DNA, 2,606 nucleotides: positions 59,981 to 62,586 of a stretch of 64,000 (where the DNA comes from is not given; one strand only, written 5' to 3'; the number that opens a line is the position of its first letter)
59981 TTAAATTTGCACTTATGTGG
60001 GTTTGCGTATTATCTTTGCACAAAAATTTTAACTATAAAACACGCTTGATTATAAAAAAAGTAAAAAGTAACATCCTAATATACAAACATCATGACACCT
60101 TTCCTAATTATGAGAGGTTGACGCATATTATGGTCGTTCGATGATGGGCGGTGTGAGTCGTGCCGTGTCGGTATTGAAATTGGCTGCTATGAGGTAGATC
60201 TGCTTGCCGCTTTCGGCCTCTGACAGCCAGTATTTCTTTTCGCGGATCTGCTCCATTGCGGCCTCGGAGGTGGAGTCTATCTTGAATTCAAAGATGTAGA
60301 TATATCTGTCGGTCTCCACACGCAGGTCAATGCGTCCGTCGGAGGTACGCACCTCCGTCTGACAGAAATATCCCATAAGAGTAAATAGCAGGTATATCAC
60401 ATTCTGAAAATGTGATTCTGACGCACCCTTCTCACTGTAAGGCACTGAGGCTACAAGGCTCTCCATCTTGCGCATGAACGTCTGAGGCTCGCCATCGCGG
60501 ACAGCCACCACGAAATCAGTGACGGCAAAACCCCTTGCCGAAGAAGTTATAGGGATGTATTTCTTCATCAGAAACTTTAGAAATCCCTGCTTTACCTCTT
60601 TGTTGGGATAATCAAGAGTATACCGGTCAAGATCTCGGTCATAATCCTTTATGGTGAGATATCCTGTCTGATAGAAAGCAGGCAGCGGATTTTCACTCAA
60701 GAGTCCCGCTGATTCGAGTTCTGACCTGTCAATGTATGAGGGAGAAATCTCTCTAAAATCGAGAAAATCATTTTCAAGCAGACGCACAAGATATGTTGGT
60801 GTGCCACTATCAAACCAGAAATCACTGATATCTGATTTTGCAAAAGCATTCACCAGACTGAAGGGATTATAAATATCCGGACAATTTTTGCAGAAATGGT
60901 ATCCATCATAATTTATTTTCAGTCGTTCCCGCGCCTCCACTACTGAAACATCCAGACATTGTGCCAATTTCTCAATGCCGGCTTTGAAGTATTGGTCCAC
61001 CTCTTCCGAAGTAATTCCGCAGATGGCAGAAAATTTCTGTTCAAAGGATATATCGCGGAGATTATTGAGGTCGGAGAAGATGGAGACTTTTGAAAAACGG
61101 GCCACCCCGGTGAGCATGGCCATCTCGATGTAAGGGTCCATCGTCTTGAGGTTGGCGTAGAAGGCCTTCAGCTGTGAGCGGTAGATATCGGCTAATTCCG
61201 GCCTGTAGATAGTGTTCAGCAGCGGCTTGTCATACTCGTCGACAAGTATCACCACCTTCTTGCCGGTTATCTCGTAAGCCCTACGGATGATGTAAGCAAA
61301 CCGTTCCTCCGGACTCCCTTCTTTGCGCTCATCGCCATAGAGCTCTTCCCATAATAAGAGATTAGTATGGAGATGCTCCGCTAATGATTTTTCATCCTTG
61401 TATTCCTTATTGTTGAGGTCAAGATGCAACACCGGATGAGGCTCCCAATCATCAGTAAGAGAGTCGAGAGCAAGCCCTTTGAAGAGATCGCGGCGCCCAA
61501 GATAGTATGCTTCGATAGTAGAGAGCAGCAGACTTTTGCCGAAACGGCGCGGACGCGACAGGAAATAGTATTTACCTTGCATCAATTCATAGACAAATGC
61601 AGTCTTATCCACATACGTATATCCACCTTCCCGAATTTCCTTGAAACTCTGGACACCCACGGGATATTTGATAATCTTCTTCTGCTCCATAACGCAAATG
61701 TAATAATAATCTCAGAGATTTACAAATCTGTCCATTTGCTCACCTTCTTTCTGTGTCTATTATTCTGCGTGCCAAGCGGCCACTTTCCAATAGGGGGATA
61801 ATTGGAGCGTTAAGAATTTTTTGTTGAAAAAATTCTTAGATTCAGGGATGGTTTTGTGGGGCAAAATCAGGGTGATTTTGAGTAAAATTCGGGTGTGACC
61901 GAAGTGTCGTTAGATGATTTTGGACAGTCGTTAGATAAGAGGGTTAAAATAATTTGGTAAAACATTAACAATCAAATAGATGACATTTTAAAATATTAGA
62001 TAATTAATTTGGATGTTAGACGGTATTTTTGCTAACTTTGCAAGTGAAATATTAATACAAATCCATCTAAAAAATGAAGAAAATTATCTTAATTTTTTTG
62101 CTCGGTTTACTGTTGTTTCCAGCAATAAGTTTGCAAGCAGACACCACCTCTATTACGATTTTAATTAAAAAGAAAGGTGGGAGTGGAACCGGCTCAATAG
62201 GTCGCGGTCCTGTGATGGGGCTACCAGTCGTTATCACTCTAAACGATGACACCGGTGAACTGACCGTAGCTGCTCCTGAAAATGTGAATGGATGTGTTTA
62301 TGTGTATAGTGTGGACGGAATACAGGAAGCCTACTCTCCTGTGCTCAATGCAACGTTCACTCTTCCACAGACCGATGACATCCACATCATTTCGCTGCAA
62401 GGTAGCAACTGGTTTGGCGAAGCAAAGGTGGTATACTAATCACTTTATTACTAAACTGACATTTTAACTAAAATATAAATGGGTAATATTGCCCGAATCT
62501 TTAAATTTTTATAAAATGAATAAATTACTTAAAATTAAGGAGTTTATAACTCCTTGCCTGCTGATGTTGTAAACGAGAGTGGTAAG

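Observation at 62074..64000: Radical SAM/SPASM RiPP locus with an unusually long, 7-Cys, Asn/Gly/Ser-rich precursor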

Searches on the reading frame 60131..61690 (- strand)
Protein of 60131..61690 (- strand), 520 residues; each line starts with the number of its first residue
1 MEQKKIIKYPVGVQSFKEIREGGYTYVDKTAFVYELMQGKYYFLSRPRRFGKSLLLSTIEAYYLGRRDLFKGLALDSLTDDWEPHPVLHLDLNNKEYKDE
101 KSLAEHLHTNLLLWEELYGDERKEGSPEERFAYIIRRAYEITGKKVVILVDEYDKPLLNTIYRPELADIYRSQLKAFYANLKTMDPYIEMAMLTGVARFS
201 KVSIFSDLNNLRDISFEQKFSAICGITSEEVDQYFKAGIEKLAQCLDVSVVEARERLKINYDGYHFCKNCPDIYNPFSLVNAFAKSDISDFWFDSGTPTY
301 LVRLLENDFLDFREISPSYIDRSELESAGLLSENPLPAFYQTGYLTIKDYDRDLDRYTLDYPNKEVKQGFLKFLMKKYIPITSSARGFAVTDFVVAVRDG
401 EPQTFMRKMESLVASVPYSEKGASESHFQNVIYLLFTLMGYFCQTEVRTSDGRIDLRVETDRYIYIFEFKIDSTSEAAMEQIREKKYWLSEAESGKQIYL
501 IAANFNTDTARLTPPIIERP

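Call 3: search_protein_families(library=ncbifam, proteins=[window:60131-61690:-], max_evalue=1)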
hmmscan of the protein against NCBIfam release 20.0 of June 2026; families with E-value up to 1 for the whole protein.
window:60131-61690:- (520 aa): 0 families

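Call 4: search_protein_families(library=pfam, proteins=[window:60131-61690:-], max_evalue=1)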
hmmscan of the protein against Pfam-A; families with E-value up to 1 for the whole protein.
window:60131-61690:- (520 aa): 2 families
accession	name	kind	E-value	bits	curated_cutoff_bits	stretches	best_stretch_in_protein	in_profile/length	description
PF09820.16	AAA-ATPase_like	-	6.3e-67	225.7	26.1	1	10-205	1-201/201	Predicted AAA-ATPase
PF08011.17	PDDEXK_9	-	1.5e-19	70.3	25.5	1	424-509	2-99/105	PD-(D/E)XK nuclease superfamily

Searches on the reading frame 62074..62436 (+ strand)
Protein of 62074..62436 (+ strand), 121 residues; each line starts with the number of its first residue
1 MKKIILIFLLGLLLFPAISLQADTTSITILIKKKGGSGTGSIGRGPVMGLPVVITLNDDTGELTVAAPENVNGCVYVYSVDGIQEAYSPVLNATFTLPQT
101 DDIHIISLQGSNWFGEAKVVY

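Call 3: search_protein_families(library=ncbifam, proteins=[window:62074-62436:+], max_evalue=1)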
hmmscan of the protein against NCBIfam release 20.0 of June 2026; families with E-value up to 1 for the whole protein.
window:62074-62436:+ (121 aa): 0 families

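Call 4: search_protein_families(library=pfam, proteins=[window:62074-62436:+], max_evalue=1)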
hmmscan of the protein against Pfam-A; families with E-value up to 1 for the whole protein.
window:62074-62436:+ (121 aa): 1 family
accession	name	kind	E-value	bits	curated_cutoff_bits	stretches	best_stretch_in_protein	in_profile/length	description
PF24016.2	DUF7330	-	0.21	11.6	27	1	23-97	68-140/187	Domain of unknown function (DUF7330)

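Call 6: find_encoding_contigs(protein=window:62074-62436:+, flank=10000, max_places=8)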
Protein window:62074-62436:+ (121 aa): 3 contigs read that carry it; 3 places shown.
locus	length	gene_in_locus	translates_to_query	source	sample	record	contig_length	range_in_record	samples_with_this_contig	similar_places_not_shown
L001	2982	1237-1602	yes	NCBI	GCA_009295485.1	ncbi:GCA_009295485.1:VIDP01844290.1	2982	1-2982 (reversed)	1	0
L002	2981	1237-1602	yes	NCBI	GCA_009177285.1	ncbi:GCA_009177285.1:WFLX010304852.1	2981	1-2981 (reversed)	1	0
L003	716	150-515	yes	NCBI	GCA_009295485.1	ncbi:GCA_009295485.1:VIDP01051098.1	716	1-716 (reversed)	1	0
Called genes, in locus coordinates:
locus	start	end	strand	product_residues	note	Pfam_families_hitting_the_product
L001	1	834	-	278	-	?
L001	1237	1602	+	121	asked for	-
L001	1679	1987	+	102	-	-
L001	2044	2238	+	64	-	-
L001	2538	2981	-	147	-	?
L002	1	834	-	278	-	?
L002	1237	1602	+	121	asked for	-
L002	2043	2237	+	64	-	-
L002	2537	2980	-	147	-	?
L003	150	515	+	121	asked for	-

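Call 42: find_homologous_proteins(query=window:62074-62436:+, max_evalue=0.001)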
Query window:62074-62436:+ (121 aa): 8 proteins with E <= 0.001 among 29 candidates.
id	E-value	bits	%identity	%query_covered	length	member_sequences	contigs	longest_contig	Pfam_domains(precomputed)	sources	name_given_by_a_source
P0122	5.2e-71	254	98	100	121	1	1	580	-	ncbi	-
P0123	5.9e-62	225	92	88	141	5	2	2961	-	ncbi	-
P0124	6.3e-37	144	63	84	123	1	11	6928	-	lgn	-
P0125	1.3e-34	137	66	89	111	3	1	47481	-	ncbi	-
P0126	7.9e-23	99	56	60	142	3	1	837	-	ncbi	-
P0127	1.6e-22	98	59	73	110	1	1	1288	-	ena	-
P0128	6.0e-22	96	56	74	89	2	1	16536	-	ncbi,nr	ncbi:MAG: hypothetical protein K2M31_06160 [Muribaculaceae bacterium]|nr:hypothetical protein [Murib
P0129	8.6e-21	92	48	99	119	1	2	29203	-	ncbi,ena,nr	ncbi:MAG: hypothetical protein K2M31_01870 [Muribaculaceae bacterium]|nr:hypothetical protein [Murib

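Call 50: predict_structure(alignment_id=A4)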
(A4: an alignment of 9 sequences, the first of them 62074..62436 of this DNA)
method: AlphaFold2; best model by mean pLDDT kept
length: 121 residues; sequences in the alignment: 9
mean_pLDDT: 74.6   pTM: 0.63
mean pLDDT of the five models: 74.6, 70.6, 68.4, 48.4, 41.8
residues with pLDDT >= 90: 25; 70-90: 55; 50-70: 30; < 50: 11
segments of 3 or more residues with pLDDT < 50: 19-21, 38-43
pLDDT, mean of each block of 10 residues (from residue 1): 54 50 70 59 53 85 88 90 91 87 84 84 68
secondary structure, 60 per line:
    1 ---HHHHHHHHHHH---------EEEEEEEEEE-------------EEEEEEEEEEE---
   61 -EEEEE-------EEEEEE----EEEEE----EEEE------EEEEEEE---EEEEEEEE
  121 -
elements in order: H4-14 E24-33 E47-57 E62-66 E74-79 E84-88 E93-96 E103-109 E113-120
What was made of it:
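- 62074..62439 (+): Small secreted protein ('ssp', 121 aa) with a signal peptide and a predicted Ig-like beta-sandwich. It is a conserved front member of the cassette. Its function is unknown. The AF2 model has pLDDT 74.6 and is all-beta (call 50).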

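Call 53: fold_search(model_id=the predicted structure, library=pdb)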
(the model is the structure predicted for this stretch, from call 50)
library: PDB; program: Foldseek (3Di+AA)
matches with E <= 10: 681; with E <= 0.001: 0
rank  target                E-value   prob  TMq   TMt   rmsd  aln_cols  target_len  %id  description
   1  1hnf                  3.5e-02  0.98  0.41  0.29  17.7       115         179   11  CRYSTAL STRUCTURE OF THE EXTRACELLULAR REGION OF THE HUMAN CELL ADHESION MOLECULE CD2 AT 2.5 ANGSTROMS RESOLUTION (released 1995-02-07)
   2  1hng_A                3.6e-02  0.99  0.44  0.31  21.1       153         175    7  CRYSTAL STRUCTURE AT 2.8 ANGSTROMS RESOLUTION OF A SOLUBLE FORM OF THE CELL ADHESION MOLECULE CD2 (released 1995-02-07)
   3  1cdu                  4.3e-02  0.93  0.38  0.27  16.0       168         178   12  STRUCTURE OF T-CELL SURFACE GLYCOPROTEIN CD4 MUTANT WITH PHE 43 REPLACED BY VAL (released 1997-04-01)
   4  8w90_D                7.2e-02  0.93  0.40  0.30  14.7       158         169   11  crystal structure of CD4-D1D2 with Nb457 (released 2024-09-04)
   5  6d7j_B                8.9e-02  0.77  0.33  0.07  15.6       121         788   11  The Crystal Structure of Parabacteroides merdae Beta-Glucuronidase (GUS) with Glycerol in Active-Site (released 2019-05-01)
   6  1ccz                  1.0e-01  0.98  0.47  0.35  15.4       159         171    8  CRYSTAL STRUCTURE OF THE CD2-BINDING DOMAIN OF CD58 (LYMPHOCYTE FUNCTION-ASSOCIATED ANTIGEN 3) AT 1.8-A RESOLUTION (released 1999-04-05)
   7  6z4e                  1.0e-01  0.87  0.32  0.21   8.9        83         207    8  The structure of the C-terminal domain of RssB from E. coli (released 2020-07-29)
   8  1jl4_D                1.1e-01  0.89  0.41  0.29  13.3       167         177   12  CRYSTAL STRUCTURE OF THE HUMAN CD4 N-TERMINAL TWO DOMAIN FRAGMENT COMPLEXED TO A CLASS II MHC MOLECULE (released 2001-09-19)
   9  7pq4_MODEL_1_A        1.2e-01  1.00  0.47  0.62   7.8        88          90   11  NMR Structure of RgpB C-terminal Domain (released 2022-09-28)
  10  6u7i_C                1.2e-01  0.96  0.37  0.09  12.7       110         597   12  Faecalibacterium prausnitzii Beta-glucuronidase (released 2019-10-30)
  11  5occ_A                1.2e-01  0.80  0.38  0.30  13.7       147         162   10  Crystal structure of CD32b (Fc Gamma Receptor IIb) in complex with Human IgG1 Fab fragment (6G08) (released 2018-07-25)
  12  6u7i_A                1.4e-01  0.94  0.38  0.09  10.4       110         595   13  Faecalibacterium prausnitzii Beta-glucuronidase (released 2019-10-30)
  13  3cd4                  1.4e-01  0.87  0.41  0.29  13.2       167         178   12  REFINEMENT AND ANALYSIS OF THE FIRST TWO DOMAINS OF HUMAN CD4 (released 1993-10-31)
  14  5ag8_A                1.4e-01  0.92  0.41  0.34  15.7       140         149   10  CRYSTAL STRUCTURE OF A MUTANT (665I6H) OF THE C-TERMINAL DOMAIN OF RGPB (released 2016-04-06)
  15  4zne_A                1.5e-01  0.80  0.39  0.21  13.6       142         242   11  IgG1 Fc-FcgammaRI ecd complex (released 2015-11-11)
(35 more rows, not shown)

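Call 68: search_protein_representatives(alignment_id=A4)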
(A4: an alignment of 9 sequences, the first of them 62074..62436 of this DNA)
Query: 9 sequences, 120 profile positions. Proteins with E-value up to 0.001 (for the whole library): 200; up to 1e-10: 63; up to 1e-30: 3. The best 150 are listed.
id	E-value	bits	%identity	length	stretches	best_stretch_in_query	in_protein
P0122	3.3e-53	195.4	-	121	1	1-120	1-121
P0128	3.1e-42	160.0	-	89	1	32-120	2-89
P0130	3.4e-32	127.6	-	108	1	14-120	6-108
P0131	3.4e-29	117.9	-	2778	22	55-91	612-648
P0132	4.1e-27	111.2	-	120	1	5-120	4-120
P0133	3.6e-26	108.2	-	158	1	1-118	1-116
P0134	5.4e-25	104.4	-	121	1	2-120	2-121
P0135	4.8e-23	98.1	-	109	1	5-107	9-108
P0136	5.2e-21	91.5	-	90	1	4-91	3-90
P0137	2.2e-20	89.5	-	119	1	1-119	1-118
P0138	5.5e-20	88.2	-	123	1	1-118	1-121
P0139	6.9e-20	87.9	-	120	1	1-117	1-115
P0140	7.9e-20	87.7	-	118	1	1-116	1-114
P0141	1.5e-19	86.8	-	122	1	2-118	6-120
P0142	2.8e-19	85.9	-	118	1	1-118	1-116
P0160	4.4e-15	72.4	-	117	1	1-116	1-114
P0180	5.7e-12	62.3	-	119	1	3-118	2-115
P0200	4.6e-10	56.2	-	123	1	2-118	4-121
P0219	9.2e-09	52.0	-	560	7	48-96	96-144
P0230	5.9e-08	49.4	-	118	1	1-116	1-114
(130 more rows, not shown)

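Call 69: search_protein_families(library=pfam, proteins=[P0130, P0132, P0134, P0137, P0140, P0160, P0180, P0200, P0230, P0219], max_evalue=0.01)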
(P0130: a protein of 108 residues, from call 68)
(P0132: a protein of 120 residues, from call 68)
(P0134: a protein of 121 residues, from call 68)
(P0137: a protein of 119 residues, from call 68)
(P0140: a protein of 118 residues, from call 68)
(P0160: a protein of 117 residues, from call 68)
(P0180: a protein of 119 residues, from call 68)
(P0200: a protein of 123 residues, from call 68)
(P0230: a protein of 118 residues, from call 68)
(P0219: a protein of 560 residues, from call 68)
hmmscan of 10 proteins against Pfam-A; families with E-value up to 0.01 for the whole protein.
P0130 (108 aa): 0 families

P0132 (120 aa): 0 families

P0134 (121 aa): 0 families

P0137 (119 aa): 0 families

P0140 (118 aa): 0 families

P0160 (117 aa): 0 families

P0180 (119 aa): 0 families

P0200 (123 aa): 0 families

P0230 (118 aa): 0 families

P0219 (560 aa): 10 families
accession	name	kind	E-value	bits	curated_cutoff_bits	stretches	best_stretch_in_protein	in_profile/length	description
PF17957.7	Big_7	-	5.9e-22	78.5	24.1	0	91-151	1-70/70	Bacterial Ig domain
PF09136.16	Glucodextran_B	-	1.5e-15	57.3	27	1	423-495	1-75/83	Glucodextranase, domain B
PF19077.6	Big_13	-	1.6e-14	54.6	27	0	205-254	51-102/102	Bacterial Ig-like domain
PF17286.7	PRMT5_C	-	1.9e-05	25.1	30.3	0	347-386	114-154/167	PRMT5 oligomerisation domain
PF06174.16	DUF987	-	0.00015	22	25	0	32-68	19-54/65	Protein of unknown function (DUF987)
PF18465.7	Rieske_3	-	0.0002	22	25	0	314-343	11-40/96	Rieske 3Fe-4S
PF04101.22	Glyco_tran_28_C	-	0.0002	21.9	22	0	57-115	59-120/166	Glycosyltransferase family 28 C-terminal domain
PF02783.20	MCR_beta_N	-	0.00086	19.4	22.2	0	342-372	71-101/182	Methyl-coenzyme M reductase beta subunit, N-terminal domain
PF22789.1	DUF4026_C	-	0.0009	20.1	27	0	91-134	27-70/114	Protein of unknown function (DUF4026) C-terminal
PF06056.18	Terminase_5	-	0.0075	16.6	20.3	0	127-154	11-35/58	Putative ATPase subunit of terminase (gpP-like)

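Call 70: find_encoding_contigs(protein=P0129, flank=8000, max_places=3)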
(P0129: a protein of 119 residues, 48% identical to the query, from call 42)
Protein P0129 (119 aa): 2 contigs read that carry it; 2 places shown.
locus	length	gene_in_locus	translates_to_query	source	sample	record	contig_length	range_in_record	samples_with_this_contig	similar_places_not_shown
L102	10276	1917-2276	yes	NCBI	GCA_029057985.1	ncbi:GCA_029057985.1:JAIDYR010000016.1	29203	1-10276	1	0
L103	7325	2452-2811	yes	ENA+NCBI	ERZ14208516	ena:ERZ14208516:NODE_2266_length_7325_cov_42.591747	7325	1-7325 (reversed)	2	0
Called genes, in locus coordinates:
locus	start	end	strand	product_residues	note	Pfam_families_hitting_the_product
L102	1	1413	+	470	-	?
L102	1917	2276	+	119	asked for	-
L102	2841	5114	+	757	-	PF01364:Peptidase_C25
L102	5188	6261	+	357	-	PF13306:LRR_5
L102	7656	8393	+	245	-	PF00498:FHA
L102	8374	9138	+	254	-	PF00656:Peptidase_C14, PF01650:Peptidase_C13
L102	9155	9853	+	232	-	PF00498:FHA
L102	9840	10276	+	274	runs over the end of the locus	PF00498:FHA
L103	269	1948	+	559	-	-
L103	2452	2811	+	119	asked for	-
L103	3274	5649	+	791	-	PF01364:Peptidase_C25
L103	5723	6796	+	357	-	PF13306:LRR_5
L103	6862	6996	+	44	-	-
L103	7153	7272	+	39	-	-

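Call 71: find_encoding_contigs(protein=P0137, flank=8000, max_places=3)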
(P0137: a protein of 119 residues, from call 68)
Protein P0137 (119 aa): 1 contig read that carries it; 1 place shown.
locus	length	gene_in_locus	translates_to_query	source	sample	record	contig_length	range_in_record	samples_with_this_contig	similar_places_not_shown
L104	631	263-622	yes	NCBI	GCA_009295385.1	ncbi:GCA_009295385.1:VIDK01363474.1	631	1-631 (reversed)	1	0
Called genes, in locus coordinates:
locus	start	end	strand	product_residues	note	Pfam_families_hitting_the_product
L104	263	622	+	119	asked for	-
